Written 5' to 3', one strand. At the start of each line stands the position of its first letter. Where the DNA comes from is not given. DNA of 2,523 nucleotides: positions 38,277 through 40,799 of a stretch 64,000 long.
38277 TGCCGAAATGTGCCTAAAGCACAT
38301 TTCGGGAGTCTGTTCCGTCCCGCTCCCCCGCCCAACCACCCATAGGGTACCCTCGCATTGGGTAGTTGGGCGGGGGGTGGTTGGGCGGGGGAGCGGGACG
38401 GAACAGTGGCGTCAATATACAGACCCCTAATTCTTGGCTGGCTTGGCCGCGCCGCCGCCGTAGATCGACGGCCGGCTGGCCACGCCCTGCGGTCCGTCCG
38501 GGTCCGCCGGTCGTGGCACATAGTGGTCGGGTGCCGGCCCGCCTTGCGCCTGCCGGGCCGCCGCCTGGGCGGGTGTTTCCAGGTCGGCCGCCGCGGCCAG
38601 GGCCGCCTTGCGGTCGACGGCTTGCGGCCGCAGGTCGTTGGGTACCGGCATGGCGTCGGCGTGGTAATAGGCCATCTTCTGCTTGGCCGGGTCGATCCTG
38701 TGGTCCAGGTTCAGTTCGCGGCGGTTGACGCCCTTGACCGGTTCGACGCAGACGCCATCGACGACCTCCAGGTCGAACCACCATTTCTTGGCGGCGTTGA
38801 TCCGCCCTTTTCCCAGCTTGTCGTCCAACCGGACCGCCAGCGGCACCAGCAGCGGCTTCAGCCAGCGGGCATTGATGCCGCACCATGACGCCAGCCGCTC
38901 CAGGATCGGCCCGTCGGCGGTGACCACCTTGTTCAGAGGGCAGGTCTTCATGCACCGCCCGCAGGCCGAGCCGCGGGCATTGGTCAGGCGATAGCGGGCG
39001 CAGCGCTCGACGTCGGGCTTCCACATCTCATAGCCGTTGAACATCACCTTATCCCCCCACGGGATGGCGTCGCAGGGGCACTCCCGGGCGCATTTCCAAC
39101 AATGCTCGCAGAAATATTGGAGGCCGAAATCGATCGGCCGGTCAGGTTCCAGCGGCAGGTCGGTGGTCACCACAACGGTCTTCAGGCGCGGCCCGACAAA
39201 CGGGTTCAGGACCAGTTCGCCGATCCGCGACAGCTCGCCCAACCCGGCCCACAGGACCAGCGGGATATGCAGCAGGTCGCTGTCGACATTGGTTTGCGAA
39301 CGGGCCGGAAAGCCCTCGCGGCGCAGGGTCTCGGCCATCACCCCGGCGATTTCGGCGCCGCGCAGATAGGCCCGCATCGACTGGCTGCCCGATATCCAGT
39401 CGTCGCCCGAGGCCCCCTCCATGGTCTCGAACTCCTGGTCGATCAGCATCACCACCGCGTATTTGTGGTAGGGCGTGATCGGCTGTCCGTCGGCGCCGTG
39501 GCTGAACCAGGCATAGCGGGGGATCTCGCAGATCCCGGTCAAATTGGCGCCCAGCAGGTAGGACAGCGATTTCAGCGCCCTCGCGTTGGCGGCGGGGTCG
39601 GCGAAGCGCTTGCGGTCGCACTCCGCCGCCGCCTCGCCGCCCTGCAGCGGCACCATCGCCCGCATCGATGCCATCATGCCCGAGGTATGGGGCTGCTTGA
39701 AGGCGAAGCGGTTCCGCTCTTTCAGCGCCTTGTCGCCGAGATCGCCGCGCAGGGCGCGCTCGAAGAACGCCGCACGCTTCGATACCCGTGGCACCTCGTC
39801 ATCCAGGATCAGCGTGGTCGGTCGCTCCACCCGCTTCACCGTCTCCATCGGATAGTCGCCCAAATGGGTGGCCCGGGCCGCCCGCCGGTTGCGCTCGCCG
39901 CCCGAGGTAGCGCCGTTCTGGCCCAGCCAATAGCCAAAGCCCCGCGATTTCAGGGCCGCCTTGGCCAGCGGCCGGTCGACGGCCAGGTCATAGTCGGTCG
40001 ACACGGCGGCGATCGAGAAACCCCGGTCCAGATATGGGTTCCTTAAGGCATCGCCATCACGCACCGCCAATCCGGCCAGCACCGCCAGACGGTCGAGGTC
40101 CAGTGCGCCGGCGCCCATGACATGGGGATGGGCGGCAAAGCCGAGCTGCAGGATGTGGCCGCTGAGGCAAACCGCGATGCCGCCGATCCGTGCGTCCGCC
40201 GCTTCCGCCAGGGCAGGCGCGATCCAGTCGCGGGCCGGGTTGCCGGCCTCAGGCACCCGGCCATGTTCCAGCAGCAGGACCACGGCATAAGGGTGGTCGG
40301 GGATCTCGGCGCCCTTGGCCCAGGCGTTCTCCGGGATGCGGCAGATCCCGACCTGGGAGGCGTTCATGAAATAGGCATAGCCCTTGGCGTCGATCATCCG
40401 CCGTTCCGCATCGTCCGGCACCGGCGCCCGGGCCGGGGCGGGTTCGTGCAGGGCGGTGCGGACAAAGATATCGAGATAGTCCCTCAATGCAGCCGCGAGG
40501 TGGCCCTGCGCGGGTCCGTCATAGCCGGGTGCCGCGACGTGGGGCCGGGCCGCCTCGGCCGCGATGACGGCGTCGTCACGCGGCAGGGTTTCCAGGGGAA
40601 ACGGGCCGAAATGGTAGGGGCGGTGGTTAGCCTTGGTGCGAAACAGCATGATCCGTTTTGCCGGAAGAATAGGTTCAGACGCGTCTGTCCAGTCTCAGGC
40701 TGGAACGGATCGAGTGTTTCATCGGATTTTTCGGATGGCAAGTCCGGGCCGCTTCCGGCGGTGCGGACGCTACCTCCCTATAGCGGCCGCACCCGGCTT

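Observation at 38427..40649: Cytoplasmic catabolic-type reductive dehalogenase homologue in an aerobic alphaproteobacterial context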

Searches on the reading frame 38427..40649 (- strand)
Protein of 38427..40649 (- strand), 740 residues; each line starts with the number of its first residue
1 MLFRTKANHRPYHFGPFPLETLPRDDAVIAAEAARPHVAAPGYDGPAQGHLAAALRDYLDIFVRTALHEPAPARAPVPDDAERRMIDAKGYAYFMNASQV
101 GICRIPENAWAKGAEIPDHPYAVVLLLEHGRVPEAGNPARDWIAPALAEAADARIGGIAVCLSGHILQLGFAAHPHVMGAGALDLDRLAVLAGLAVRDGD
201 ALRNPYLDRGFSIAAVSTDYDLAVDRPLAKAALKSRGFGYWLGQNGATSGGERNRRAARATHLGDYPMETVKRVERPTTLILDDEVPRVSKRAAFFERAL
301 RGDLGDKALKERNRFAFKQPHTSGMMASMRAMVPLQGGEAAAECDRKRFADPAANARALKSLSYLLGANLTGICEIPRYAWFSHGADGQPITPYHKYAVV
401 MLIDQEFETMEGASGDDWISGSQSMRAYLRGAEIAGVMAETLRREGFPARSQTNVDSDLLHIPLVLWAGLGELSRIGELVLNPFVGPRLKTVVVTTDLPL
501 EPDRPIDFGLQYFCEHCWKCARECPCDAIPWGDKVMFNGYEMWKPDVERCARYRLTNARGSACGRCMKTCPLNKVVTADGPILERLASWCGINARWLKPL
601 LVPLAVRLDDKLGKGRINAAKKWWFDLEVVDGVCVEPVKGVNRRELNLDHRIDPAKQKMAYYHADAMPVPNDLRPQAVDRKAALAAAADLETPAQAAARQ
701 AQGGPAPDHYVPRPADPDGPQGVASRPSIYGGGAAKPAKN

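Call 4: search_protein_families(library=pfam, proteins=[window:38427-40649:-], max_evalue=0.01)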
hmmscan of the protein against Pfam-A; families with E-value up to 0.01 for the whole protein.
window:38427-40649:- (740 aa): 2 families
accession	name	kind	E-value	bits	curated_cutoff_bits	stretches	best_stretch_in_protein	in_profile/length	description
PF12838.12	Fer4_7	-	9e-05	23.3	27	1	514-572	2-50/52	4Fe-4S dicluster domain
PF13484.11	Fer4_16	-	0.0084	17.3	30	0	514-573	2-66/66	4Fe-4S double cluster binding domain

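Call 5: search_solved_structures(query=window:38427-40649:-, max_evalue=1, show_alignments=2)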
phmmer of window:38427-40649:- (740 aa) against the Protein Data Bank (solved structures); distinct sequences matched with E-value up to 1: 9.
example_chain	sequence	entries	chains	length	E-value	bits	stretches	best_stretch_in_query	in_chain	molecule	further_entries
4ras_A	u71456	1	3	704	3.7e-192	643.7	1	8-703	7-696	Oxidoreductase, NAD-binding/iron-sulfur cluster-binding protein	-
6zxu_A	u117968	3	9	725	7.1e-192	642.7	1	8-700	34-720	Oxidoreductase, NAD-binding/iron-sulfur cluster-binding protein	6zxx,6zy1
6zy0_A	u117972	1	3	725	2.5e-191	641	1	8-700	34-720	Oxidoreductase, NAD-binding/iron-sulfur cluster-binding protein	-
4uqu_A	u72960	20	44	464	2.8e-22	82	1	463-623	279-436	TETRACHLOROETHENE REDUCTIVE DEHALOGENASE CATALYTIC SUBUNIT PCEA | TETRACHLOROETHENE REDUCTIVE DEHALOGENASE CATALYTIC SUBUNIT | Tetrachloroethene reductive dehal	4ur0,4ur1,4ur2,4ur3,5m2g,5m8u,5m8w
8q4h_A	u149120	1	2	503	2e-21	79.1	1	396-582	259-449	Tetrachloroethene reductive dehalogenase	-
5d08_A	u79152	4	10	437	0.0053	18.2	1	448-575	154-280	Epoxyqueuosine reductase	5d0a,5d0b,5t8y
5d6s_A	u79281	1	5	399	0.047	15.1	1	459-575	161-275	Epoxyqueuosine reductase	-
8e9g_I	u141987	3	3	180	0.066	14.6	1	513-575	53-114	NADH-quinone oxidoreductase subunit I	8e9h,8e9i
9g03_E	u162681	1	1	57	0.84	11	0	512-536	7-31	Ferredoxin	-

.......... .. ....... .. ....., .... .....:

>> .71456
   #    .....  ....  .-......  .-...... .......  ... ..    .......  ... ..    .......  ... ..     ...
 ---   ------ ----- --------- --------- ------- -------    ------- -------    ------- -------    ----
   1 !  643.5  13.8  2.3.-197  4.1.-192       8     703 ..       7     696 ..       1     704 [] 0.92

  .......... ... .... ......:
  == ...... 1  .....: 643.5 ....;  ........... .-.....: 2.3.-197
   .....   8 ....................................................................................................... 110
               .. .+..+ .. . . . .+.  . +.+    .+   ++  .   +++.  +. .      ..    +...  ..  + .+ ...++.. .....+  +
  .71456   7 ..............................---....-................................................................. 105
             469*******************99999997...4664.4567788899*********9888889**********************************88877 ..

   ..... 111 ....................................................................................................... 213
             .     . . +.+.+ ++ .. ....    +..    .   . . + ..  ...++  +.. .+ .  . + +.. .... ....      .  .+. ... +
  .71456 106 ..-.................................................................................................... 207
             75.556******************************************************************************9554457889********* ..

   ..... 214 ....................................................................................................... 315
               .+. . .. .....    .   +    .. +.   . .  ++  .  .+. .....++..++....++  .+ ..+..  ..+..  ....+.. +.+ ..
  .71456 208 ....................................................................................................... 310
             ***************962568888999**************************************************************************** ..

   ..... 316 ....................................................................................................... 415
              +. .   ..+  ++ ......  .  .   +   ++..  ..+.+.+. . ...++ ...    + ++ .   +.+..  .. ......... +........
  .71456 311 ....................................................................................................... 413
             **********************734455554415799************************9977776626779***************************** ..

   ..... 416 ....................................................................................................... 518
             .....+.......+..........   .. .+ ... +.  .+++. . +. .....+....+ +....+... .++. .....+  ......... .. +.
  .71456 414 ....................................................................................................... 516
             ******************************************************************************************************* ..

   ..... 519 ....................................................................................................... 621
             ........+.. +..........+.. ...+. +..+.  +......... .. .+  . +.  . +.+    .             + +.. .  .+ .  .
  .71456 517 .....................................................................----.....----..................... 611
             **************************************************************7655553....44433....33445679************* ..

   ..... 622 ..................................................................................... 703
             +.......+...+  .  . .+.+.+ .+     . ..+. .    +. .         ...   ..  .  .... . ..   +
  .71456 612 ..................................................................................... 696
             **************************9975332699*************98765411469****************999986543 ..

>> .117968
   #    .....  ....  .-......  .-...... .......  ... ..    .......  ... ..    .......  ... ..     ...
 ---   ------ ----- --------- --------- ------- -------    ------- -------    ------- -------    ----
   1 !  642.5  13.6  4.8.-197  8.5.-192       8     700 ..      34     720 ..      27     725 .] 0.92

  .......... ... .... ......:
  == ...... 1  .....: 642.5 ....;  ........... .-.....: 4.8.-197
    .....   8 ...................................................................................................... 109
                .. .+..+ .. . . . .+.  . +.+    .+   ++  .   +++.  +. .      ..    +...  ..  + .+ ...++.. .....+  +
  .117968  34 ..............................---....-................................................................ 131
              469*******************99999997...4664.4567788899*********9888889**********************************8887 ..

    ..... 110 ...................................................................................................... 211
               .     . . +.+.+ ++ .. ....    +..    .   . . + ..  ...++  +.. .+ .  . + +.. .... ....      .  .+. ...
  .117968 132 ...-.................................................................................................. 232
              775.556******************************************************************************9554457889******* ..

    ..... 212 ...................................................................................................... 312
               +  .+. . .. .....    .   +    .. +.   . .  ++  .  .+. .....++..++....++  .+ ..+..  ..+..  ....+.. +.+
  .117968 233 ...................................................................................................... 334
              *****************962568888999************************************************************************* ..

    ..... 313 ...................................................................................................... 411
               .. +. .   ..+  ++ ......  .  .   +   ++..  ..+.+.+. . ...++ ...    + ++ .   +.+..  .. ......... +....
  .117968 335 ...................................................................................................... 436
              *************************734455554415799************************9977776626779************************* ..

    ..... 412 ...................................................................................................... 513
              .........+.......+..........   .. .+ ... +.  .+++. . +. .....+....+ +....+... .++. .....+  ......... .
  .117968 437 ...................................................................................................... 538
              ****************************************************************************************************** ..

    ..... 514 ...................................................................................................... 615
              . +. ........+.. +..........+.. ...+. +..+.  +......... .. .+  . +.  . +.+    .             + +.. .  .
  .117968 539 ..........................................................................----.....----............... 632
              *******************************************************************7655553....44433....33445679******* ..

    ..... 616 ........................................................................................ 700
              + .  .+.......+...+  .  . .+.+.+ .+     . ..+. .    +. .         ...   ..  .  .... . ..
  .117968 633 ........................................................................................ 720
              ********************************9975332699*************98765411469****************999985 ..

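Call 6: search_protein_families(library=ncbifam, proteins=[window:38427-40649:-], max_evalue=1)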
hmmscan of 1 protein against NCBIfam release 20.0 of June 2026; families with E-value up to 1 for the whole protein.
window:38427-40649:- (740 aa): 18 families
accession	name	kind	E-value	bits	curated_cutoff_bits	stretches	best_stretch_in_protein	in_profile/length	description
TIGR02486.1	RDH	subfamily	1.5e-44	153.1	160.35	1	394-574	86-280/314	reductive dehalogenase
TIGR00276.1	TIGR00276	equivalog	0.00017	20.7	200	1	445-576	116-247/337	tRNA epoxyqueuosine(34) reductase QueG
NF058577.1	FdxA_fam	equivalog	0.00021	21.4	65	1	514-534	9-29/52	4Fe-4S ferredoxin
TIGR04270.1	Rama_corrin_act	subfamily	0.019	13.3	500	1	514-575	480-527/534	methylamine methyltransferase corrinoid protein reductive activase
TIGR04105.1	FeFe_hydrog_B1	subfamily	0.027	13.2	450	1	513-575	143-205/462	monomeric [FeFe] hydrogenase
NF004537.0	PRK05888.1-3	equivalog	0.04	13.4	163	1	514-574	70-129/204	NADH-quinone oxidoreductase subunit NuoI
NF042909.1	FMH_DH_FwdF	exception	0.065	12.3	375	1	514-575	180-242/336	tungsten-dependent formylmethanofuran dehydrogenase subunit FwdF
NF041837.1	rnfC_Methano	equivalog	0.16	10.7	650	1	513-573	359-412/438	Rnf electron transport complex subunit RnfC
NF040684.1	PorD_Arch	equivalog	0.17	12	120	1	502-529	51-79/85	pyruvate synthase subunit PorD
NF033683.1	di_4Fe-4S_YfhL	equivalog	0.19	12.1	86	1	514-581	9-65/80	YfhL family 4Fe-4S dicluster ferredoxin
NF006446.0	PRK08764.1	equivalog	0.19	11.6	220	0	514-537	88-111/139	Rnf electron transport complex subunit RnfB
TIGR01971.1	NuoI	subfamily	0.21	11.2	113.05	1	514-576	44-99/121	NADH-quinone oxidoreductase, chain I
TIGR02700.1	flavo_MJ0208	hypoth_equivalog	0.25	10.6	251.35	0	513-576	149-195/234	dihydromethanopterin reductase (acceptor)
NF038196.1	ferrodoxin_EFR1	subfamily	0.33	10.9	75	0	514-534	214-234/242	EFR1 family ferrodoxin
TIGR01944.1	rnfB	subfamily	0.45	10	68.7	0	514-537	115-138/190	RnfABCDGE type electron transport complex subunit B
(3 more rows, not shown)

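Call 10: find_homologous_proteins(query=window:38427-40649:-, max_evalue=1e-10)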
Query window:38427-40649:- (740 aa): 3152 proteins with E <= 1e-10 among 8000 candidates; the best 120 are listed.
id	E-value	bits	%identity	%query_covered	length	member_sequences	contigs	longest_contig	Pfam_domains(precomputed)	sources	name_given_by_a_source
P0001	0.0e+0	1721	100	100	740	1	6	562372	-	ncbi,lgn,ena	-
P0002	0.0e+0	1367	81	99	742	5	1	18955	PF12838.13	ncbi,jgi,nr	ncbi:MAG: reductive dehalogenase domain-containing protein [Alphaproteobacteria bacterium]|jgi:ferre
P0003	0.0e+0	1356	80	99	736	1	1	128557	PF12838.13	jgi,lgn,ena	-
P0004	0.0e+0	1350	79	100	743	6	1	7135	PF12838.13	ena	-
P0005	0.0e+0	1343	79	99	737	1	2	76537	PF12838.13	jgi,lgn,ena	-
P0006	0.0e+0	1338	79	100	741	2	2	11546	-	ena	-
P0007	0.0e+0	1337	80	100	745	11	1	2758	PF12838.13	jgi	jgi:ferredoxin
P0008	0.0e+0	1326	76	99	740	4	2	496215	-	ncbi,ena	-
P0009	0.0e+0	1318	79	99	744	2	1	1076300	PF12838.13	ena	-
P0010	0.0e+0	1318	77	100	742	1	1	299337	PF12838.13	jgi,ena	-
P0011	0.0e+0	1316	77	99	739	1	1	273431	PF12838.13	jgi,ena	-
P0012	0.0e+0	1315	77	99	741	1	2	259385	PF12838.13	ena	-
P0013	0.0e+0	1315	78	98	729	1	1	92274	PF12838.13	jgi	jgi:ferredoxin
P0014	0.0e+0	1315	77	99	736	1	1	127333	PF12838.13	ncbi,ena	-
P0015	0.0e+0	1309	77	99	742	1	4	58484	PF12838.13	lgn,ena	-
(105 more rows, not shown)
